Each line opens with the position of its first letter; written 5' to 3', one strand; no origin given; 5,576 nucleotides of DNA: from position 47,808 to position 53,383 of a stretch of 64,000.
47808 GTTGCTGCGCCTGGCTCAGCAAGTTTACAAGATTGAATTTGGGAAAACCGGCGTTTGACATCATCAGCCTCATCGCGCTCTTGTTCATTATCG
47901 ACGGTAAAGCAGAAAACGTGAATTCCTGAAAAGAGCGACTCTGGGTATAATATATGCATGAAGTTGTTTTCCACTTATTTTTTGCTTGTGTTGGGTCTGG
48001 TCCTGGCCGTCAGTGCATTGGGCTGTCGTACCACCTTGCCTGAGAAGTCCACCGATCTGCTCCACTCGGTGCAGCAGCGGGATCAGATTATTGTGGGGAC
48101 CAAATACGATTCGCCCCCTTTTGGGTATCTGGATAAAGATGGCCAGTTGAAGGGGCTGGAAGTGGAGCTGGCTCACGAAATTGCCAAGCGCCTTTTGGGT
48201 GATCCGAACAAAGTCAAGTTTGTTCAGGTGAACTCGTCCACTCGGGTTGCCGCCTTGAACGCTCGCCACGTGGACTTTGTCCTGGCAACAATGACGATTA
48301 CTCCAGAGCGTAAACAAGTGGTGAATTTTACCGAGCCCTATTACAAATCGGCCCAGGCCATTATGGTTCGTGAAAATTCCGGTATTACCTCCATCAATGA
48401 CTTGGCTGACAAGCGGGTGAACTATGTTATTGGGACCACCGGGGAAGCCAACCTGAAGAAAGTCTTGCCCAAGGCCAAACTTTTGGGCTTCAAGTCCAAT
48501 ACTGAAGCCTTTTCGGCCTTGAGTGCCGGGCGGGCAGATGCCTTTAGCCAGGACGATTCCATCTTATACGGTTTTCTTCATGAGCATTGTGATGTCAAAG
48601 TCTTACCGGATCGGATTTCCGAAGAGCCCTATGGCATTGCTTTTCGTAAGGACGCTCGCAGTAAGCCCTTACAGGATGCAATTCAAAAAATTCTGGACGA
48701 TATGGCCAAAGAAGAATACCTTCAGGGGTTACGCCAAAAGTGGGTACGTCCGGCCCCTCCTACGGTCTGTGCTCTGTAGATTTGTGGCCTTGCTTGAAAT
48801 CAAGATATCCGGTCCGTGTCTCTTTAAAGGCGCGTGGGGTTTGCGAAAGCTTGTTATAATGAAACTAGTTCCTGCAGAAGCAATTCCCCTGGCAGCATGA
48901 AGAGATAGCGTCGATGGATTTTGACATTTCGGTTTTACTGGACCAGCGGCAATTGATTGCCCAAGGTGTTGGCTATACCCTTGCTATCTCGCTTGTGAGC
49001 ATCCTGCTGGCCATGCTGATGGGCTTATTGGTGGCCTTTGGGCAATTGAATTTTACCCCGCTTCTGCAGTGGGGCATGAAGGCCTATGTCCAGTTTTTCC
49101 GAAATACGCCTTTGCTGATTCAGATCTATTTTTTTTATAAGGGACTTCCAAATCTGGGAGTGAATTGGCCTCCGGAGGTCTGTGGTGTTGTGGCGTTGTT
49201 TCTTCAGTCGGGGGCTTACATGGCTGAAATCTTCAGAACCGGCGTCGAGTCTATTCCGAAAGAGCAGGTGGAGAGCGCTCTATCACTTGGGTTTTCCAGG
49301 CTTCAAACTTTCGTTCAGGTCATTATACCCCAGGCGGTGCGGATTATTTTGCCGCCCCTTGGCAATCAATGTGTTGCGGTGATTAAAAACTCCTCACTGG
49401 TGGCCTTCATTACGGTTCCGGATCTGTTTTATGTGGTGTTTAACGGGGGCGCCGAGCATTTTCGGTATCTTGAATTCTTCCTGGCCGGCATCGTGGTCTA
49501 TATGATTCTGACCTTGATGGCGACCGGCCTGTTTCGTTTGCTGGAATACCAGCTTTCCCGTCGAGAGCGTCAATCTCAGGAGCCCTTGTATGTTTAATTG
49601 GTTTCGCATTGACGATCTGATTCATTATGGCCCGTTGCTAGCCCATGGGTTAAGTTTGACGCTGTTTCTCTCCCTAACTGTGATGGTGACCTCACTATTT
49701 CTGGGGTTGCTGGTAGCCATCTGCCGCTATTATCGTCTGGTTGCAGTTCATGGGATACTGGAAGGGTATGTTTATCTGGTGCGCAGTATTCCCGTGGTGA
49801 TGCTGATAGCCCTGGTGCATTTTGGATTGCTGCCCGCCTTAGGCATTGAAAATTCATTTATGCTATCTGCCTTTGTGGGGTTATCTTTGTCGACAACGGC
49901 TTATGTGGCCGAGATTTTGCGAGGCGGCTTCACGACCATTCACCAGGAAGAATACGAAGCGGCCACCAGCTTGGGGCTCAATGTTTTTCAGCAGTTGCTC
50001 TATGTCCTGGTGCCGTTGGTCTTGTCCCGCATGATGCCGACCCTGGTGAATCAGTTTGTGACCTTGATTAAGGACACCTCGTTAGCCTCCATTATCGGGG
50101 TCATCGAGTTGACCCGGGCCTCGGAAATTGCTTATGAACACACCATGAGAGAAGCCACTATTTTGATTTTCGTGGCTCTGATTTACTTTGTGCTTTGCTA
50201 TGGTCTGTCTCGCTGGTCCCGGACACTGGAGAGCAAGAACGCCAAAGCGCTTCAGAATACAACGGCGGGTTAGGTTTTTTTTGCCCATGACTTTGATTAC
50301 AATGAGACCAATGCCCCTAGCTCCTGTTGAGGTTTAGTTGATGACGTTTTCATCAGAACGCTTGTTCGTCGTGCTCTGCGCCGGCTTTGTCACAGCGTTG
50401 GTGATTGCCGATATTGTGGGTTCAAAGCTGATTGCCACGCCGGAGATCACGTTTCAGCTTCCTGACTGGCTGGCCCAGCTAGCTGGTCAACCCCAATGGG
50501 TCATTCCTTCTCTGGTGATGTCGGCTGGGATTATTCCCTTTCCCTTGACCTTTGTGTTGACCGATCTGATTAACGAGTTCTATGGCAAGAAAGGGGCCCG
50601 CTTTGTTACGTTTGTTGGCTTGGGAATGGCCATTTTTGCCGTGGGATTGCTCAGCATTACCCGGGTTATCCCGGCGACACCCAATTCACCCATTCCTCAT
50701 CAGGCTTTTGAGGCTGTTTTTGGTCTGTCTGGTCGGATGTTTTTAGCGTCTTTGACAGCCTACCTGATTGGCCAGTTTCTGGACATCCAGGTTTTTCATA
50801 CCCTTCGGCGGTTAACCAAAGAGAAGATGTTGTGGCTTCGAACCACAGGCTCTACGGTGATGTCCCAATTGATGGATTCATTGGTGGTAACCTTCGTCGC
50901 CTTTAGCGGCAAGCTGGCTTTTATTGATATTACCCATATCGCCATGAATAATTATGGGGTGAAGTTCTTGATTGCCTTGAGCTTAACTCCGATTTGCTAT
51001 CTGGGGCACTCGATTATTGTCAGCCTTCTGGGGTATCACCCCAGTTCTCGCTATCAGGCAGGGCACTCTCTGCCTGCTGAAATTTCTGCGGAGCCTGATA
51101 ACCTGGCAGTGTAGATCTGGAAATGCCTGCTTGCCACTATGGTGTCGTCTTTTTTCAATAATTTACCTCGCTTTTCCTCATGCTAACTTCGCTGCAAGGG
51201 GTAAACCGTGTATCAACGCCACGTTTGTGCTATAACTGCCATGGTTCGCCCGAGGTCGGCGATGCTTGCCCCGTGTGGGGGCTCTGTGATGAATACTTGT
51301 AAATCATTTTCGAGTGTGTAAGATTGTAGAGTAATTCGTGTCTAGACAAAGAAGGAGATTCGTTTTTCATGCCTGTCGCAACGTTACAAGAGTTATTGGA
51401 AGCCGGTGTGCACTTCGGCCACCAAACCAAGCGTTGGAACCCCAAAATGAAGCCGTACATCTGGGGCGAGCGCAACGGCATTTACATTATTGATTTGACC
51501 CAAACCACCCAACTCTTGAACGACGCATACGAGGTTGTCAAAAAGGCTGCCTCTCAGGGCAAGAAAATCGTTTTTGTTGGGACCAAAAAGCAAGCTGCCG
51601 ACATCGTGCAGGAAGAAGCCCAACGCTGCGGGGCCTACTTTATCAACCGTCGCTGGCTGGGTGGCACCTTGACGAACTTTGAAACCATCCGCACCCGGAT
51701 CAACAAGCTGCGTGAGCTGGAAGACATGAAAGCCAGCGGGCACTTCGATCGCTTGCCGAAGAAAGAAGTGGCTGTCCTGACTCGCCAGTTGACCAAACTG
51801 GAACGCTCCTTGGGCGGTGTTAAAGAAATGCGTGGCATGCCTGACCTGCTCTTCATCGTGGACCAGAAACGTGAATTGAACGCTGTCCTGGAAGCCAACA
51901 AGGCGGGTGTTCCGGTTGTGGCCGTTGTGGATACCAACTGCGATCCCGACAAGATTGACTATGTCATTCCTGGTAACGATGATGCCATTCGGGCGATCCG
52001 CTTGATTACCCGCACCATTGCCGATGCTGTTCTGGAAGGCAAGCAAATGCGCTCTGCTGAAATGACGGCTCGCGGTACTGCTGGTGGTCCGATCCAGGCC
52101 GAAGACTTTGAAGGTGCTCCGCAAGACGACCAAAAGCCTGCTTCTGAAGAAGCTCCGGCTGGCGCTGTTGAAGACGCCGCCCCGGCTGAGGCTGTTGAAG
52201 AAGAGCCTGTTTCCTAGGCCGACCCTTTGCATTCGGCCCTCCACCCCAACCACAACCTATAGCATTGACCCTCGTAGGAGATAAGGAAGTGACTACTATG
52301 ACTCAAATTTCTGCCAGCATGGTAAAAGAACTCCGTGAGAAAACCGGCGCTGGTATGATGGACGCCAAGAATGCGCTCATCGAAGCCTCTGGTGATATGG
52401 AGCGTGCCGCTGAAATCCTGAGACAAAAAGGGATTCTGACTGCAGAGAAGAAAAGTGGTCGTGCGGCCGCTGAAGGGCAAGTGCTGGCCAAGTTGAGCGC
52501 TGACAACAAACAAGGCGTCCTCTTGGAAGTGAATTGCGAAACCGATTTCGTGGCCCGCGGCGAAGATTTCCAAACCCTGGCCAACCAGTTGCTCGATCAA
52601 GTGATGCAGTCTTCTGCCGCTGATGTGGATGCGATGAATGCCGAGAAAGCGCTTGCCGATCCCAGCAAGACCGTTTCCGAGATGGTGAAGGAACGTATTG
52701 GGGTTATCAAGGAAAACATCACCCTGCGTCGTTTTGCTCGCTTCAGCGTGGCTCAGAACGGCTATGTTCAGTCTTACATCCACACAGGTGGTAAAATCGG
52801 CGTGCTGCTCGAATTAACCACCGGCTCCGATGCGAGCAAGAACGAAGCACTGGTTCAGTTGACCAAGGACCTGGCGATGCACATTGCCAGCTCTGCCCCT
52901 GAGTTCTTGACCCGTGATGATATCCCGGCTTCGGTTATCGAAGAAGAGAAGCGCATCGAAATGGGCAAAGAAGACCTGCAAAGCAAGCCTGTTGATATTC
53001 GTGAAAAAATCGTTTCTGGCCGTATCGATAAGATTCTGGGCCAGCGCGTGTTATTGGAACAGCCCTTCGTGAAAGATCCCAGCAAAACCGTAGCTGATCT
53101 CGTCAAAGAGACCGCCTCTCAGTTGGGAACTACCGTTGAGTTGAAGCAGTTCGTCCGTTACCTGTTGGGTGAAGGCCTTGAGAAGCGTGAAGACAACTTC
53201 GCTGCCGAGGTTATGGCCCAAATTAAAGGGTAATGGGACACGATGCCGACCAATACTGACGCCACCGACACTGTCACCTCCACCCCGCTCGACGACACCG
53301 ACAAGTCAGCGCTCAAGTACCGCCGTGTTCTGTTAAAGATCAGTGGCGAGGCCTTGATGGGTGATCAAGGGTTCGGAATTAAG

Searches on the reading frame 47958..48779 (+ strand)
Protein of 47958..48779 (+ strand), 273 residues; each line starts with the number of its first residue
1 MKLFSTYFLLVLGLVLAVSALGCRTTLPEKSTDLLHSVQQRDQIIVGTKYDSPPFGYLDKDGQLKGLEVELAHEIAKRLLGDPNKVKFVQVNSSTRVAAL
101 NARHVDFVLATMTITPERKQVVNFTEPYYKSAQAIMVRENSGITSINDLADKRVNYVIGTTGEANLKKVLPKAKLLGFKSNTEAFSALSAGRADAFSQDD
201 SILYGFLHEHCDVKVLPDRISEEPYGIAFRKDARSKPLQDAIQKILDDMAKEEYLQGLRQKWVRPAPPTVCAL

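Call 58: search_protein_families(library=pfam, proteins=[window:47958-48779:+], max_evalue=0.00001)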
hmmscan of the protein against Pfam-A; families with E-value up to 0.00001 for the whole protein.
window:47958-48779:+ (273 aa): 3 families
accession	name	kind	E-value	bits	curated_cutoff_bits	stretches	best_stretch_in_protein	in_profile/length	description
PF00497.25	SBP_bac_3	-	6.6e-36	123.4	26.4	1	44-263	1-130/132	Bacterial extracellular solute-binding proteins, family 3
PF09084.16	NMT1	-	5.6e-09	36.6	20.5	1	89-195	26-143/216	NMT1/THI5 like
PF10613.14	Lig_chan-Glu_bd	-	2.7e-08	34.4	30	1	97-140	71-114/115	Ligated ion channel L-glutamate- and glycine-binding site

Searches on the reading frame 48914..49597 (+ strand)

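Call 58: search_protein_families(library=pfam, proteins=[window:48914-49597:+], max_evalue=0.00001)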
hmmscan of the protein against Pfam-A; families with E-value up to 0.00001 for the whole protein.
window:48914-49597:+ (227 aa): 1 family
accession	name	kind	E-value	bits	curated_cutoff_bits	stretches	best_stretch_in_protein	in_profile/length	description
PF00528.27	BPD_transp_1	-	2.2e-23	83.4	26.4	1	34-211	2-179/184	Binding-protein-dependent transport system inner membrane component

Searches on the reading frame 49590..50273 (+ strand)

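Call 58: search_protein_families(library=pfam, proteins=[window:49590-50273:+], max_evalue=0.00001)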
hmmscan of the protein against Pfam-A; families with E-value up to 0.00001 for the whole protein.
window:49590-50273:+ (227 aa): 1 family
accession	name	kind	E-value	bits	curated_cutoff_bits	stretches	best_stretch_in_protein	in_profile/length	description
PF00528.27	BPD_transp_1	-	1.1e-20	74.5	26.4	1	36-215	2-180/184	Binding-protein-dependent transport system inner membrane component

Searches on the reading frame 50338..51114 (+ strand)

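Call 58: search_protein_families(library=pfam, proteins=[window:50338-51114:+], max_evalue=0.00001)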
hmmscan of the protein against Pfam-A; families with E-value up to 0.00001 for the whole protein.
window:50338-51114:+ (258 aa): 1 family
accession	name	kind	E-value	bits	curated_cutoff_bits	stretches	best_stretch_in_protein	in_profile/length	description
PF02592.20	Vut_1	-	6.1e-50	170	27.2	1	62-222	1-151/152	Putative vitamin uptake transporter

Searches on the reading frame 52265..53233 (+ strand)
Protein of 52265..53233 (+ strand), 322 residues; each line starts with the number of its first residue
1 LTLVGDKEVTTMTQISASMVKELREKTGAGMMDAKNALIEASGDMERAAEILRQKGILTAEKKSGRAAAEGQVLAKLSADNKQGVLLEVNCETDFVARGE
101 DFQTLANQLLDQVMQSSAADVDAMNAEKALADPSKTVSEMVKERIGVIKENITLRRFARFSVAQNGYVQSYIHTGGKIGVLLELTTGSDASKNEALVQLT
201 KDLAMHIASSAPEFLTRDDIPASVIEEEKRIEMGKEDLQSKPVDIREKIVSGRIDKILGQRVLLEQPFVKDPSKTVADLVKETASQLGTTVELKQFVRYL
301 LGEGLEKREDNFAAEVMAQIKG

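Call 58: search_protein_families(library=pfam, proteins=[window:52265-53233:+], max_evalue=0.00001)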
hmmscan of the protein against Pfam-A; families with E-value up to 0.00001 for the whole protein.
window:52265-53233:+ (322 aa): 1 family
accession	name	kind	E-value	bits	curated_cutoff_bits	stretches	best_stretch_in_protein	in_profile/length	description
PF00889.24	EF_TS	-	5.8e-65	219.1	27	1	84-303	1-204/204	Elongation factor TS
